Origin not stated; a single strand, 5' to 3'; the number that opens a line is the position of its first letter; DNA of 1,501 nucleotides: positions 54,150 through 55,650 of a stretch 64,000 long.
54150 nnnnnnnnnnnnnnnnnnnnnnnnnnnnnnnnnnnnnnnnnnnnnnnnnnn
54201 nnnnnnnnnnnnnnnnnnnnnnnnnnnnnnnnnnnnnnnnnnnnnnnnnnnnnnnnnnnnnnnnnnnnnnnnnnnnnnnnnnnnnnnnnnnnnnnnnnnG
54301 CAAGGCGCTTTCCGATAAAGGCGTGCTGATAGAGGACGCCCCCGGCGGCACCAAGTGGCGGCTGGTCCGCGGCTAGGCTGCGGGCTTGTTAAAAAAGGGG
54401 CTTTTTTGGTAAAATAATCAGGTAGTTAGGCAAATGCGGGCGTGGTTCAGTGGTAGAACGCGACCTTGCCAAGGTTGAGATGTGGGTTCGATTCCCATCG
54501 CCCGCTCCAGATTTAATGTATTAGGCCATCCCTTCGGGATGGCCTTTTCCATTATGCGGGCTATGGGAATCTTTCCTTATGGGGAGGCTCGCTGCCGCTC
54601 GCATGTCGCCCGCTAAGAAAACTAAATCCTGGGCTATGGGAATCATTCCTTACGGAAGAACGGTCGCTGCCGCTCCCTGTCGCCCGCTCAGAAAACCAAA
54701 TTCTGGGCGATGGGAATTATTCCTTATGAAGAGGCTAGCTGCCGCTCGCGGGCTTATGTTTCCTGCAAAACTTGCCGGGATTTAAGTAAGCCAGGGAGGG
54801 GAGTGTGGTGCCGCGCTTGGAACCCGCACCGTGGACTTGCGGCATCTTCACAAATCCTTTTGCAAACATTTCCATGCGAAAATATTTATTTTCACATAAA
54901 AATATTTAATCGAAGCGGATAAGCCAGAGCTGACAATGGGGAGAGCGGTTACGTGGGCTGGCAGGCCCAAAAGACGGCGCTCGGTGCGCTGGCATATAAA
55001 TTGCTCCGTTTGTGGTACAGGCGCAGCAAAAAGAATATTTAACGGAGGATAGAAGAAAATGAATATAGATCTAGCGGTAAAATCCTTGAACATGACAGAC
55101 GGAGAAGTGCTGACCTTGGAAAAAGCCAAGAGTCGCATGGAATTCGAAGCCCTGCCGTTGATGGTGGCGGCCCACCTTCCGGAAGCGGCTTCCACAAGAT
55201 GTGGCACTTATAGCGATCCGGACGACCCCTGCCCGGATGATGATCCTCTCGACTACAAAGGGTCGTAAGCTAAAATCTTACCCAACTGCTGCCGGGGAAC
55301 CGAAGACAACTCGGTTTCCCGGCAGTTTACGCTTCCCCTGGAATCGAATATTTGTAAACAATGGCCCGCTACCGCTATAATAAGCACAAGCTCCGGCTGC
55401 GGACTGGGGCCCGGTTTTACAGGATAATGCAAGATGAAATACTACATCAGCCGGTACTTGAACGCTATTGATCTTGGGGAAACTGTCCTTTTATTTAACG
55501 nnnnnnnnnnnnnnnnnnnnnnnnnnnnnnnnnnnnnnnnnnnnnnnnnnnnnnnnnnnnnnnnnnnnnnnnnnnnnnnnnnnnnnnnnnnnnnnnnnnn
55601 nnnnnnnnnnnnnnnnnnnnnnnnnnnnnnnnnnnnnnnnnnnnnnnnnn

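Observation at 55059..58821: Candidate novel RiPP cassette: precursor peptide, radical SAM/SPASM maturase, M50 membrane protease and a second radical SAM enzyme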

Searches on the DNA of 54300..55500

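Call 48: search_rna_families(source=window, start=54300, end=55500, threshold=evalue, max_evalue=1)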
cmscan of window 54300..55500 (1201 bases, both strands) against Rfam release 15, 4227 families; matches with E-value up to 1: 4.
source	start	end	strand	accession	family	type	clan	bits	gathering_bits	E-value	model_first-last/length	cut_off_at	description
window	54436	54506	+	RF00005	tRNA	Gene; tRNA;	CL00001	70.3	29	5e-15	1-71/71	no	tRNA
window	54436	54507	-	RF04354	Plastid-ycf2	Cis-reg;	-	20.1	65.7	0.35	1-75/75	no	Plastid-ycf2 5UTR RNA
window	54952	55158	+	RF02103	DLEU1_1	Gene; lncRNA;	-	19.6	30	0.55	1-190/190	no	Deleted in lymphocytic leukemia 1 conserved region 1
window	54517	54540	+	RF01687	Acido-Lenti-1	Gene; sRNA;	-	16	37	0.89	22-45/46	no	Acido-Lenti-1 RNA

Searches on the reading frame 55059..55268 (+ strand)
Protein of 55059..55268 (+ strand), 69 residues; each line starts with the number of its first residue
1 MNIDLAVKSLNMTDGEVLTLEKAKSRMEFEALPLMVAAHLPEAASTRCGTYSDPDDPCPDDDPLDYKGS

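Call 3: search_protein_families(library=ncbifam, proteins=[window:55059-55268:+], max_evalue=0.01)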
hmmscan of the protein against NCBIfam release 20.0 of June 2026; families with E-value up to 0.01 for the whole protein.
window:55059-55268:+ (69 aa): 0 families

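Call 4: search_protein_families(library=pfam, proteins=[window:55059-55268:+], max_evalue=0.01)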
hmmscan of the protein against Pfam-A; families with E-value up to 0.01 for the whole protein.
window:55059-55268:+ (69 aa): 0 families

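Call 69: search_protein_representatives(protein=window:55059-55268:+)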
Query: 69 residues. Proteins with E-value up to 0.001 (for the whole library): 22; up to 1e-10: 0; up to 1e-30: 0. The best 22 are listed.
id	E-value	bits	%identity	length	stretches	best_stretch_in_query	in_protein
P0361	2.1e-07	47.0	53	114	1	1-49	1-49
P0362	1.5e-06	44.3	54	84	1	1-55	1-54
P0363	1.8e-06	44.1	51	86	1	1-59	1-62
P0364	5.2e-06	42.6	53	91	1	1-60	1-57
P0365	5.7e-06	42.5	50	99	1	4-62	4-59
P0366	6.8e-06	42.2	56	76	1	1-50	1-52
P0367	1.1e-05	41.5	47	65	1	2-52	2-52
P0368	1.3e-05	41.4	55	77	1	6-52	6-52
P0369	1.5e-05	41.2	62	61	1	2-40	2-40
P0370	1.6e-05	41.0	71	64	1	1-35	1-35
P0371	1.9e-05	40.8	48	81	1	1-66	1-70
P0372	2.0e-05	40.7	67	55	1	1-36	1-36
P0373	3.9e-05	39.8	68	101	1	1-38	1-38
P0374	1.3e-04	38.2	58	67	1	1-40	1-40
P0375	1.4e-04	38.1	47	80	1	4-60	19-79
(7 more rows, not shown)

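Call 86: search_protein_families(library=padloc, proteins=[window:55059-55268:+], max_evalue=0.001)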
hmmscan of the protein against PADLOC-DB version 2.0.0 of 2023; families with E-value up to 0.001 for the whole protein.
window:55059-55268:+ (69 aa): 0 families
